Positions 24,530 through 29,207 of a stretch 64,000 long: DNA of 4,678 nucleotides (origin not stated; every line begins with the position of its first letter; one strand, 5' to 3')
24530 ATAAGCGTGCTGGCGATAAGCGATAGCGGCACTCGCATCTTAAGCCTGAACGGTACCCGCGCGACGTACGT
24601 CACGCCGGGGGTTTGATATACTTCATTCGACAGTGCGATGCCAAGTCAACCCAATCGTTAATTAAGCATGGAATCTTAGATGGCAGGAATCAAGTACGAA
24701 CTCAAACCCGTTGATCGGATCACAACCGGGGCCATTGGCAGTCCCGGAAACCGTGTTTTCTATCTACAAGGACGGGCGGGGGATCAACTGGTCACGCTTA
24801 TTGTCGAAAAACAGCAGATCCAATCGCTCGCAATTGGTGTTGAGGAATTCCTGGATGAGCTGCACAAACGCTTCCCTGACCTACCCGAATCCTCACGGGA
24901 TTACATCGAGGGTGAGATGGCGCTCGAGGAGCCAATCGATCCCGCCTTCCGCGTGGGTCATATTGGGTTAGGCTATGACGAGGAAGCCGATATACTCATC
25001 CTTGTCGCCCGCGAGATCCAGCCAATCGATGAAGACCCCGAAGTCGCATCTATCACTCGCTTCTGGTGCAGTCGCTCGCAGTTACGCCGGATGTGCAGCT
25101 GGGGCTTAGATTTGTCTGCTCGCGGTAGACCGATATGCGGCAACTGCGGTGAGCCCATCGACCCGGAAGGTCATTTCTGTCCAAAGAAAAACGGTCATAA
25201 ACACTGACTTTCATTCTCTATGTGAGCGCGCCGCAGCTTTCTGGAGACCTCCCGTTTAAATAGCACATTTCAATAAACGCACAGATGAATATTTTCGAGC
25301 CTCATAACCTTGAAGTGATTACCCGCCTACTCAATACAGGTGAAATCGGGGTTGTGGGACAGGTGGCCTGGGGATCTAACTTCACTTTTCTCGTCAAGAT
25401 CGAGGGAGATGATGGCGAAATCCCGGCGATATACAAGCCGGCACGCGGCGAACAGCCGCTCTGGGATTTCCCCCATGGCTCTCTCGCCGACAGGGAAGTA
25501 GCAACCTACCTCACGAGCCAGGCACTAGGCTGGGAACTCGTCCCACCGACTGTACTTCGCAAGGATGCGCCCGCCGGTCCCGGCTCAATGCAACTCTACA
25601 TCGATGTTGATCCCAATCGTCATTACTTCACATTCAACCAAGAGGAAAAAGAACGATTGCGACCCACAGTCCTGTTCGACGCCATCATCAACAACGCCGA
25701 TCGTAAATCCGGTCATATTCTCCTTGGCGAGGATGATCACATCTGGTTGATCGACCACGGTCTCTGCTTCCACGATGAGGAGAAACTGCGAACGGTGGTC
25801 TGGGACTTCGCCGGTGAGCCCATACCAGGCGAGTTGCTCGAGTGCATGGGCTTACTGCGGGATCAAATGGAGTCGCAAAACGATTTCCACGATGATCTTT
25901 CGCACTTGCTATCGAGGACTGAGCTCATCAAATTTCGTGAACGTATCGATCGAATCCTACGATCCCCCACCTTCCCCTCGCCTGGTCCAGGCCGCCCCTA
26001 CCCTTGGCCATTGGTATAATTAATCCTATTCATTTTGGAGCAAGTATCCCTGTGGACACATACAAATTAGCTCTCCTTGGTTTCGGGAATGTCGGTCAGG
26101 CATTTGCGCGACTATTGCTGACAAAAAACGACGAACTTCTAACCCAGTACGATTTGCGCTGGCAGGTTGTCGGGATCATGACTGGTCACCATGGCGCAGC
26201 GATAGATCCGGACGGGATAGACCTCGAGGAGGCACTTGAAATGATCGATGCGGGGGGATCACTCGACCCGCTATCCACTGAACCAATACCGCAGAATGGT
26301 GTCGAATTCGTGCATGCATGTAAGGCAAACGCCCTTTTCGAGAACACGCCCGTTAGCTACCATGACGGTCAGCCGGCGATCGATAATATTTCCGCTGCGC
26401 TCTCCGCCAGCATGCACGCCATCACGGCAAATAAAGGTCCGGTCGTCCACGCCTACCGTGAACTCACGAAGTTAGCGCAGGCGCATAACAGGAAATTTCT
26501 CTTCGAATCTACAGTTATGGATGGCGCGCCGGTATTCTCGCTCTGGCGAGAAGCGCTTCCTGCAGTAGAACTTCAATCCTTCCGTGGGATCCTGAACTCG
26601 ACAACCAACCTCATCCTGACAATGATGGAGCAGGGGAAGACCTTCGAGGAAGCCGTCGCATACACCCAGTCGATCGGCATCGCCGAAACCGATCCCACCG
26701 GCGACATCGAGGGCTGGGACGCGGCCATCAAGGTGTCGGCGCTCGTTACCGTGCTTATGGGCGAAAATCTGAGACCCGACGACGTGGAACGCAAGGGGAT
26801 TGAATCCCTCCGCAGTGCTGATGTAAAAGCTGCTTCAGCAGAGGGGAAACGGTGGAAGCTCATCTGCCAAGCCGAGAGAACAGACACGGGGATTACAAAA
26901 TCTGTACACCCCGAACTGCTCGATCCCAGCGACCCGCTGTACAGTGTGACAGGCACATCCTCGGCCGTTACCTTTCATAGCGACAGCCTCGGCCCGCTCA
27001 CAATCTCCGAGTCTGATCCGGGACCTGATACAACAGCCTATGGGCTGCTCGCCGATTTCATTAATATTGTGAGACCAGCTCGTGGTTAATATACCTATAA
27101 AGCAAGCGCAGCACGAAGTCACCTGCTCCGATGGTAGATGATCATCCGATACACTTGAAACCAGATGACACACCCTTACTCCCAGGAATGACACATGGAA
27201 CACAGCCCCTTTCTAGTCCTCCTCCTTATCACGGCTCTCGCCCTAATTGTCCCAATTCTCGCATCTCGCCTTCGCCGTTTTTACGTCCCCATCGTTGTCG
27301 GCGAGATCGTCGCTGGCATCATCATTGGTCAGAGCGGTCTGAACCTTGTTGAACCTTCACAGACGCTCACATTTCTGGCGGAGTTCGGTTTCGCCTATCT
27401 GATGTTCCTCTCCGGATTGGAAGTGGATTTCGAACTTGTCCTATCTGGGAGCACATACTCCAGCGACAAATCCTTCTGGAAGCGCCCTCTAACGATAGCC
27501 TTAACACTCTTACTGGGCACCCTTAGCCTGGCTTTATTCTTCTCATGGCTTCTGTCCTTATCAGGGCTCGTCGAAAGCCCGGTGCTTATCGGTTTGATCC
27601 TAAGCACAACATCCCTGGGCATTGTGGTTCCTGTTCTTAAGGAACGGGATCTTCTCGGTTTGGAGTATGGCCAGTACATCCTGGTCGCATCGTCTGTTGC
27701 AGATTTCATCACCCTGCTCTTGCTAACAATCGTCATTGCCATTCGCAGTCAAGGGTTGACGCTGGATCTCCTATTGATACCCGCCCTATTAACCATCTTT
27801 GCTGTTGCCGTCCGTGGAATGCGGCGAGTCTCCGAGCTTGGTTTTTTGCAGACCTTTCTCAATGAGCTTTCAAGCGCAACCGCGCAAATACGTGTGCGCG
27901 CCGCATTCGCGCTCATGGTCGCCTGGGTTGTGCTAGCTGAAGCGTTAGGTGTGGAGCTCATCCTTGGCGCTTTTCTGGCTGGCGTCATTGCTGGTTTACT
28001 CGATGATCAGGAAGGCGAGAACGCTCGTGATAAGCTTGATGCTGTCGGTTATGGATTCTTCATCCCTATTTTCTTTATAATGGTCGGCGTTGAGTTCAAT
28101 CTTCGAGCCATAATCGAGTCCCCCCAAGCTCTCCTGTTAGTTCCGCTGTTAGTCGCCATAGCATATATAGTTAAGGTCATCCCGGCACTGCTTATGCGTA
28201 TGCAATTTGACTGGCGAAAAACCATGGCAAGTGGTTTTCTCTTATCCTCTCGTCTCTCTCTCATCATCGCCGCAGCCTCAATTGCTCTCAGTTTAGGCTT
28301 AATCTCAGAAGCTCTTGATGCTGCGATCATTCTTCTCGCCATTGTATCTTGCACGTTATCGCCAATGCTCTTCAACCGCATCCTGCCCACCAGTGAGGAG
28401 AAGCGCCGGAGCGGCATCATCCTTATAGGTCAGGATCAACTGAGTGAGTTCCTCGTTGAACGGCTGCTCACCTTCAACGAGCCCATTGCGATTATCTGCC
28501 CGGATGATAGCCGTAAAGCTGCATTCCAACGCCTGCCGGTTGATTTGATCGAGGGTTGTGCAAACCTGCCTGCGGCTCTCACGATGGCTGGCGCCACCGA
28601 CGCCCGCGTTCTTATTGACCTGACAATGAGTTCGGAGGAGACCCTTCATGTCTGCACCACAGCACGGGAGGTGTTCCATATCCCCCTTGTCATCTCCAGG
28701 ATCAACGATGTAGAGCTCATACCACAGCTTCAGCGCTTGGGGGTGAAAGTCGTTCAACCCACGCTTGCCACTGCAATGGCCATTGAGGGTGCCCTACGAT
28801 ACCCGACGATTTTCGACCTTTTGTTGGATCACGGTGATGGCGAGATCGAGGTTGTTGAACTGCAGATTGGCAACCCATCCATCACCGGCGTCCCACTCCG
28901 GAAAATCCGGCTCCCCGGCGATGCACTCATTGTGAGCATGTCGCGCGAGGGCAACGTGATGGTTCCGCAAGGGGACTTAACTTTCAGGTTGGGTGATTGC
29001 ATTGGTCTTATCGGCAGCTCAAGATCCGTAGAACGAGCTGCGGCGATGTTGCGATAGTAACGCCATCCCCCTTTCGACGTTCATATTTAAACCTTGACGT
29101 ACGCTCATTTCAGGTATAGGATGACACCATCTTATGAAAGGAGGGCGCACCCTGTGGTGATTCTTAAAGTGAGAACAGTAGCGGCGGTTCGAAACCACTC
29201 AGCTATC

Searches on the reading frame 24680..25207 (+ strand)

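Call 51: search_protein_families(library=pfam, proteins=[window:24680-25207:+], max_evalue=0.00001)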
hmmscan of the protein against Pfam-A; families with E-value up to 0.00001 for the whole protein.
window:24680-25207:+ (175 aa): 1 family
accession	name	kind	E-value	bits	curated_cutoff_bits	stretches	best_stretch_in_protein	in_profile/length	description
PF11290.13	DUF3090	-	2e-46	158.4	27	1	6-167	1-170/170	Protein of unknown function (DUF3090)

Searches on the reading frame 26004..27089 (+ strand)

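Call 51: search_protein_families(library=pfam, proteins=[window:26004-27089:+], max_evalue=0.00001)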
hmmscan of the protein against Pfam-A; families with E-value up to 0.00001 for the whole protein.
window:26004-27089:+ (361 aa): 1 family
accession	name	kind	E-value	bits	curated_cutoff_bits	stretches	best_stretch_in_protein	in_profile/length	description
PF00742.24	Homoserine_dh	-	4.1e-49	167.2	22.9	1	176-353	1-173/173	Homoserine dehydrogenase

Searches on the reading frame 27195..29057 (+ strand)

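Call 51: search_protein_families(library=pfam, proteins=[window:27195-29057:+], max_evalue=0.00001)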
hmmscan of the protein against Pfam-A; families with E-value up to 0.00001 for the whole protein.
window:27195-29057:+ (620 aa): 3 families
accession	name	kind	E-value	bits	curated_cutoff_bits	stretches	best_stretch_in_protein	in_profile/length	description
PF00999.27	Na_H_Exchanger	-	8.5e-62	209.6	26.2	1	14-393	2-374/375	Sodium/hydrogen exchanger, transmembrane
PF02254.24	TrkA_N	-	1e-10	42.4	23.8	1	408-520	1-113/116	TrkA-N domain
PF02080.26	TrkA_C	-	3e-07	30.7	27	1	554-619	2-70/71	TrkA-C domain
